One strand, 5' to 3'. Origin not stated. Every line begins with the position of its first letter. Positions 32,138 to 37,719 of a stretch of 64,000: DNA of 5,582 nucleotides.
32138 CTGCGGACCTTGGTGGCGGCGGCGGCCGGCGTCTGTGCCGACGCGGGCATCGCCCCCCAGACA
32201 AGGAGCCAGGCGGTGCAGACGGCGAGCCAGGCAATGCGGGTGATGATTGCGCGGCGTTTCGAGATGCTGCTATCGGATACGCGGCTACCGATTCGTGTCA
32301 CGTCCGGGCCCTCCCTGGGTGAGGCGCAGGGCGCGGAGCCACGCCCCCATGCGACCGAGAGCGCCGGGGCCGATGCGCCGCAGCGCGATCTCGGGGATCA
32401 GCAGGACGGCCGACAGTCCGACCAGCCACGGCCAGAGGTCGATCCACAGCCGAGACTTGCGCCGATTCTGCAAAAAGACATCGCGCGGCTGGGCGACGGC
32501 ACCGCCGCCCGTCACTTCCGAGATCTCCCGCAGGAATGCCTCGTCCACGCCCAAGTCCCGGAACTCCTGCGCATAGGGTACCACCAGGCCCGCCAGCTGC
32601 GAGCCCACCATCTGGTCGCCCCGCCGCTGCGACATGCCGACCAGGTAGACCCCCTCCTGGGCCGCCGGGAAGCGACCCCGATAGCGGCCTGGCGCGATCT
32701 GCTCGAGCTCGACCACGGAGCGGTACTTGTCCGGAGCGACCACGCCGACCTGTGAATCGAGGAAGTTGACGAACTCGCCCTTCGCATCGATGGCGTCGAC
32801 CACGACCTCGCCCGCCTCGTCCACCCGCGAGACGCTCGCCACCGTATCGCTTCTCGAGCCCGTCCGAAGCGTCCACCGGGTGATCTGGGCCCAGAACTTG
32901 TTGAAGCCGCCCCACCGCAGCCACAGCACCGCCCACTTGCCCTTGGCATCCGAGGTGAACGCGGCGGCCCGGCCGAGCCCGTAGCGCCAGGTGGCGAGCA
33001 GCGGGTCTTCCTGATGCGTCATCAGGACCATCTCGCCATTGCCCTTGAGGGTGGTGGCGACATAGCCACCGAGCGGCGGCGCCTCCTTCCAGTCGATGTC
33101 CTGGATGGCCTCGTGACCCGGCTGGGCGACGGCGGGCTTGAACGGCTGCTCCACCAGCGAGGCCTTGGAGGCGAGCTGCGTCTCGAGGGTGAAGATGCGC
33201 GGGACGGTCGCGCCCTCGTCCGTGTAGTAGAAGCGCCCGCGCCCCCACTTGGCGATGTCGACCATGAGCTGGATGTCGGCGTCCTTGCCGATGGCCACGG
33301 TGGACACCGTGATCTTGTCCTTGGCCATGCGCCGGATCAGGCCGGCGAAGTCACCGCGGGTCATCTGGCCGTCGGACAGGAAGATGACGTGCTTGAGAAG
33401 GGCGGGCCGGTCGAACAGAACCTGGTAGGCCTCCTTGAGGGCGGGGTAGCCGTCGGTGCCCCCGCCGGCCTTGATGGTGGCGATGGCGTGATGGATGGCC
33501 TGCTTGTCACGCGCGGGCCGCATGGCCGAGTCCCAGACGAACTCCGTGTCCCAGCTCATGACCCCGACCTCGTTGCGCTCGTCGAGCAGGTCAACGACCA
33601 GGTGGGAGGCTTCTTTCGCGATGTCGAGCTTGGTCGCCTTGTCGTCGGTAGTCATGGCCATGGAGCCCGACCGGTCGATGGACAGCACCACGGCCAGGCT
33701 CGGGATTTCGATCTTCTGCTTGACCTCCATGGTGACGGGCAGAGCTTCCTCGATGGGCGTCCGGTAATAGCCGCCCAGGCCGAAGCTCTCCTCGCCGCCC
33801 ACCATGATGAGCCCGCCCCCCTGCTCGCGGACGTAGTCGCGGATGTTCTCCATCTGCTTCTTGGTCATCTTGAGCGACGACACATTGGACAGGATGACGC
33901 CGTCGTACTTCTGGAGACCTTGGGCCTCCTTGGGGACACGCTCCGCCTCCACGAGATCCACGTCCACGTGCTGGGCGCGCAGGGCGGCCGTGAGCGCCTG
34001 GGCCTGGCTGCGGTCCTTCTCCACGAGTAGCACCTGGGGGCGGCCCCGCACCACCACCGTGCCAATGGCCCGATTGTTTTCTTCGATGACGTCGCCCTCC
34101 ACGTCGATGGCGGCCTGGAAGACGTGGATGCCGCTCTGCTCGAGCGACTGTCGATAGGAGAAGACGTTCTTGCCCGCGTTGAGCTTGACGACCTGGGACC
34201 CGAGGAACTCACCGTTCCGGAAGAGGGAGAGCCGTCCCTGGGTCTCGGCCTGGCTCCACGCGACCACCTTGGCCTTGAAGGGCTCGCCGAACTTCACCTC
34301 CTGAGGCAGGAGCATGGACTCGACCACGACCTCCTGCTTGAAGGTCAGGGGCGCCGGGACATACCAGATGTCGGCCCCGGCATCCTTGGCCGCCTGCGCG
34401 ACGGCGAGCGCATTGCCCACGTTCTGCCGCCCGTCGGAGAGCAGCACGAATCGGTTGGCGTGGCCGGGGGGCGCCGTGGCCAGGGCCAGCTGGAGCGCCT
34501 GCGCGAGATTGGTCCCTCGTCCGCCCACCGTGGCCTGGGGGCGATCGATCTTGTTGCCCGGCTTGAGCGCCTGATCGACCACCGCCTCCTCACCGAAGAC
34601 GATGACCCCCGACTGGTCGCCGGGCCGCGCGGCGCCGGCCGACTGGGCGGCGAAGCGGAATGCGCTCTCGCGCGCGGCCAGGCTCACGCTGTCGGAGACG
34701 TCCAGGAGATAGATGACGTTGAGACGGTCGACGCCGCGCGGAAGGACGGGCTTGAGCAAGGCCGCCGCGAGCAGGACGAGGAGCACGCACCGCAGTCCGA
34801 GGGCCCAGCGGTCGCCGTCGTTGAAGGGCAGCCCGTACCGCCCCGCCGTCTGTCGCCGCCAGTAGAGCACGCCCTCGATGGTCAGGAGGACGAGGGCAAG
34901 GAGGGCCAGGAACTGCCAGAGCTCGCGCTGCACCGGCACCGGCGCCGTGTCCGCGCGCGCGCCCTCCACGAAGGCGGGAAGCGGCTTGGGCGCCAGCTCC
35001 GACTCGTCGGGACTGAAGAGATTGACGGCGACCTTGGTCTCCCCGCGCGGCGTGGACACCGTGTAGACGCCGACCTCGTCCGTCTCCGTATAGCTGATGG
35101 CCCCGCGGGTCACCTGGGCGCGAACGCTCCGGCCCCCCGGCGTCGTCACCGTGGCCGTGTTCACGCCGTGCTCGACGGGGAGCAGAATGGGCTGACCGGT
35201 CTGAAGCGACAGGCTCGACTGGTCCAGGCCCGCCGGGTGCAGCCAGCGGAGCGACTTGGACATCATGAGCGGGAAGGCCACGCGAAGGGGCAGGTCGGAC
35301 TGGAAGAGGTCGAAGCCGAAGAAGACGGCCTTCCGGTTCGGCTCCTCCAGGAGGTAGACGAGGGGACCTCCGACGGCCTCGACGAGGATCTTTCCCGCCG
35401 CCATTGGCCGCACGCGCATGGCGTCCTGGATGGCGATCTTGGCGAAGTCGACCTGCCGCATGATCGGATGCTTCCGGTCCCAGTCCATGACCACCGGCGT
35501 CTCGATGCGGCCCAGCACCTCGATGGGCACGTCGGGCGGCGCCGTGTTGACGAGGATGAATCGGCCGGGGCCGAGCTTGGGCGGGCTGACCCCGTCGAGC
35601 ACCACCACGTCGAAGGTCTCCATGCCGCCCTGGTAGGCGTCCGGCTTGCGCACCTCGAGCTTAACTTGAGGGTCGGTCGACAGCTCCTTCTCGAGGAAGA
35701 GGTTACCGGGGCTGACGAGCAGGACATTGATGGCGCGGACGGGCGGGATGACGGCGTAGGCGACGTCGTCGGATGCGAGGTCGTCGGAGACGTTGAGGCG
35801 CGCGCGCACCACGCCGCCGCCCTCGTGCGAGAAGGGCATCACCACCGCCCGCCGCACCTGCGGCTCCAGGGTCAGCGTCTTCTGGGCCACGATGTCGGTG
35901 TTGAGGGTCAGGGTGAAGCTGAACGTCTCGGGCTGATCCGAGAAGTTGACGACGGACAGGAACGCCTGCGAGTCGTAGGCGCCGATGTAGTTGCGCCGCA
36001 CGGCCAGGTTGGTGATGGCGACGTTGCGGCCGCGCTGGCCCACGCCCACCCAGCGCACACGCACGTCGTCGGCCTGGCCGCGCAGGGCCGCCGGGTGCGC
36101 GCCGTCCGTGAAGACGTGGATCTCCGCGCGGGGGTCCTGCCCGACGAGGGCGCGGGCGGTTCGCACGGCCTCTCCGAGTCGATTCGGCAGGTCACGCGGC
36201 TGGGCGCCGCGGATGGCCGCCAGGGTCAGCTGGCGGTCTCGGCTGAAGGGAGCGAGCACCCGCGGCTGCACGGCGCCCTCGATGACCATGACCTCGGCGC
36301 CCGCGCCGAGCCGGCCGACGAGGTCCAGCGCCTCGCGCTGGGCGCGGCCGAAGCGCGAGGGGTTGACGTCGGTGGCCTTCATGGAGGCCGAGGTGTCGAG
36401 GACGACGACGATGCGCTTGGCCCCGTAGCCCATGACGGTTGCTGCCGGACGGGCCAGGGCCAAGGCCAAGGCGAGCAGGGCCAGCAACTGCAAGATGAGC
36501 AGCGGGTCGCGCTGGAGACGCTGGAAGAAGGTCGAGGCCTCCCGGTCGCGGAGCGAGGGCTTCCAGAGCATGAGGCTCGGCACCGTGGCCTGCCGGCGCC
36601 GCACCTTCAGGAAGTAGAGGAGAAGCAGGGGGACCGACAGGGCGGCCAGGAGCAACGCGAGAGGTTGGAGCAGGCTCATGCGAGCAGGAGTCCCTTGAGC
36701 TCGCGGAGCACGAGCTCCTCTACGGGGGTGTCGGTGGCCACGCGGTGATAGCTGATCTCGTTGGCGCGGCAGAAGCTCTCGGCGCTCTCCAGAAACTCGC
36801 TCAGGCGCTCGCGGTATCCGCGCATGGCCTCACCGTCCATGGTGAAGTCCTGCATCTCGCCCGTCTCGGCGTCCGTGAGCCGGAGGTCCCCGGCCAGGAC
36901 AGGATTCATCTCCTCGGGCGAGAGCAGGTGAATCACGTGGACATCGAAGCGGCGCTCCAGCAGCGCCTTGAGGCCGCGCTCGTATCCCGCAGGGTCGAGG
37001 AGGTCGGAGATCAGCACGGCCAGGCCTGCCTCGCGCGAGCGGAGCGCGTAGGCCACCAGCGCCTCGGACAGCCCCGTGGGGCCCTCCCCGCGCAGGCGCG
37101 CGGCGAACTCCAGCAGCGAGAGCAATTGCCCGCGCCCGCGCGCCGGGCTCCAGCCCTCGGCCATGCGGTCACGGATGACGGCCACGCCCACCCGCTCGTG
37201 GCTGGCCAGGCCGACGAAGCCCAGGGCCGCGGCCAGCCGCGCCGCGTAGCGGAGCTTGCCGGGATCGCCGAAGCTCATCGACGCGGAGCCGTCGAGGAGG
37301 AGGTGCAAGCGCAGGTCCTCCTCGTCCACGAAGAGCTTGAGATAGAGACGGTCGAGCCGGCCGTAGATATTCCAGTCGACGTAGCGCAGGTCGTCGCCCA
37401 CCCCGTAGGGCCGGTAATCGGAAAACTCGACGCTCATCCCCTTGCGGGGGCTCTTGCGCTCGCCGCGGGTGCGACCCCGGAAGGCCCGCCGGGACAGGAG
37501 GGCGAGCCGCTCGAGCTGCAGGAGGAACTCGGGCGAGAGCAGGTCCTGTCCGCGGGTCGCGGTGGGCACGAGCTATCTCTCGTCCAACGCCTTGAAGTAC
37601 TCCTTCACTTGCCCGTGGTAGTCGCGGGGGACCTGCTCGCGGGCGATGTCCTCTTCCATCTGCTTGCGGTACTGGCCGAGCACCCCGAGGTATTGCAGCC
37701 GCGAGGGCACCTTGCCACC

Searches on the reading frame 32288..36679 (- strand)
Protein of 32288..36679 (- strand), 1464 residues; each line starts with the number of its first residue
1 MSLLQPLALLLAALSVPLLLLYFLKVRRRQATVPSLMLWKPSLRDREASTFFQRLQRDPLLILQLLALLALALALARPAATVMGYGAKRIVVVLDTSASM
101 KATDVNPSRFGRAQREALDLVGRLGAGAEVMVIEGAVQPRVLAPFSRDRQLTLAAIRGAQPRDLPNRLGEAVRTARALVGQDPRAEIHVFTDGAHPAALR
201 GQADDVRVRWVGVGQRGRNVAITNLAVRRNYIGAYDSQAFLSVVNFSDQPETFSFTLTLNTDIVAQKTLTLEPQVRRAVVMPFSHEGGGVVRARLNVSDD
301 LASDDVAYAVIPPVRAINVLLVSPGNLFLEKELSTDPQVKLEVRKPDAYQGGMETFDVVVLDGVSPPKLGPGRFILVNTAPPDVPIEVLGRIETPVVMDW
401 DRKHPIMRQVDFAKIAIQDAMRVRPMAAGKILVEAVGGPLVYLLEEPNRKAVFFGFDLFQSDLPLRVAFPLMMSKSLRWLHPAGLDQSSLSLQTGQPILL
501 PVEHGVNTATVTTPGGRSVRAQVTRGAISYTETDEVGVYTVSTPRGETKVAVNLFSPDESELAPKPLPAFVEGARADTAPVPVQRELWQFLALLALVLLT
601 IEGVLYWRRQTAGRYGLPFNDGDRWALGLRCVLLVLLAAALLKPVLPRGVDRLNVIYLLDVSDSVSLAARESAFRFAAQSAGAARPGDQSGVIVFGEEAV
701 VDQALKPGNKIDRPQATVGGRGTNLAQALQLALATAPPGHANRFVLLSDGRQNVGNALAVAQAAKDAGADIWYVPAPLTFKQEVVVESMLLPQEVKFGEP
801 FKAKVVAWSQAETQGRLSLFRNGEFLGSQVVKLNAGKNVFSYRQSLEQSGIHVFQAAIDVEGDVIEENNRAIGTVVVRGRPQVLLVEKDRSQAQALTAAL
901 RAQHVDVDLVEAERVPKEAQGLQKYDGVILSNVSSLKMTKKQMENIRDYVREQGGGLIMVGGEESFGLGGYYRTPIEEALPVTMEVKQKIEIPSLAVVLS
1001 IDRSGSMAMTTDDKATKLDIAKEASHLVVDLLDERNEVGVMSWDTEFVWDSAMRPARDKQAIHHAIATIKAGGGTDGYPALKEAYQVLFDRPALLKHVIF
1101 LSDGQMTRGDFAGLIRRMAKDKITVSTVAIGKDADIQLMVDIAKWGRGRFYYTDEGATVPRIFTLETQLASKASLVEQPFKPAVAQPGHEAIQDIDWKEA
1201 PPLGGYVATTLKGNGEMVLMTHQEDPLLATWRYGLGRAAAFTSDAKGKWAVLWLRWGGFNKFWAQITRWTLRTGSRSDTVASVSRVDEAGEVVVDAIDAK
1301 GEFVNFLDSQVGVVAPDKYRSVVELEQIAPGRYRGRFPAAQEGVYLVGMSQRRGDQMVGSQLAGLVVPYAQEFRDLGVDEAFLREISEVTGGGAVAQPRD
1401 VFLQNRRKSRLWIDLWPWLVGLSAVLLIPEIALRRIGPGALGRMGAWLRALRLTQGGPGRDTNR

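Call 24: search_protein_families(library=pfam, proteins=[window:32288-36679:-], max_evalue=0.00001)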
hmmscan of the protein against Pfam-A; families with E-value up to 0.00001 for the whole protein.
window:32288-36679:- (1464 aa): 7 families
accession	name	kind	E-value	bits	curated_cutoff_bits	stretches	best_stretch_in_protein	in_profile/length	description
PF13519.12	VWA_2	-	1.4e-41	141.8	27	3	90-193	1-106/107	von Willebrand factor type A domain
PF00092.34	VWA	-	1.1e-25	91.4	23.8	1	997-1157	2-166/174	von Willebrand factor type A domain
PF07090.17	GATase1_like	-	1.9e-20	73.9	27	2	892-997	30-155/247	Putative glutamine amidotransferase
PF13768.12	VWA_3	-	9.6e-14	52.2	27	1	997-1150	3-153/155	von Willebrand factor type A domain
PF07584.16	BatA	-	2e-13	51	25.9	1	1-78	1-77/77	Aerotolerance regulator N-terminal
PF24157.1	DUF7408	-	3.6e-12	47.1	27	0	883-964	2-76/174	Domain of unknown function (DUF7408)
PF05762.20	VWA_CoxE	-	8.5e-06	25.8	26.4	0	996-1119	58-173/222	VWA domain containing CoxE-like protein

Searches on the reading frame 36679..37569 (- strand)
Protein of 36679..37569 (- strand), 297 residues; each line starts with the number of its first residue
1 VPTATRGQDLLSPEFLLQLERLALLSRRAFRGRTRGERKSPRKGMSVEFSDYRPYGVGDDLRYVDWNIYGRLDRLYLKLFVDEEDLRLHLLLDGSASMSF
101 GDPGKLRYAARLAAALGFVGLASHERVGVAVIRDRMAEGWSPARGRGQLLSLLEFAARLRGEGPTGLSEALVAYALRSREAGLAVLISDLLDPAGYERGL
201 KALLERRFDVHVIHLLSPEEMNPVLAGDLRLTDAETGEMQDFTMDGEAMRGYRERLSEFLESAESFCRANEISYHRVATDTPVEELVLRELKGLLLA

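Call 23: search_protein_families(library=pfam, proteins=[window:36679-37569:-], max_evalue=0.00001)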
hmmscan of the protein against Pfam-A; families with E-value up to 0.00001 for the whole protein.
window:36679-37569:- (297 aa): 1 family
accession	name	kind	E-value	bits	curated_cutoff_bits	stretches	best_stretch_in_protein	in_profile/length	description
PF01882.25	DUF58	-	1.1e-35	123.3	23.4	1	51-250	1-203/216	Protein of unknown function DUF58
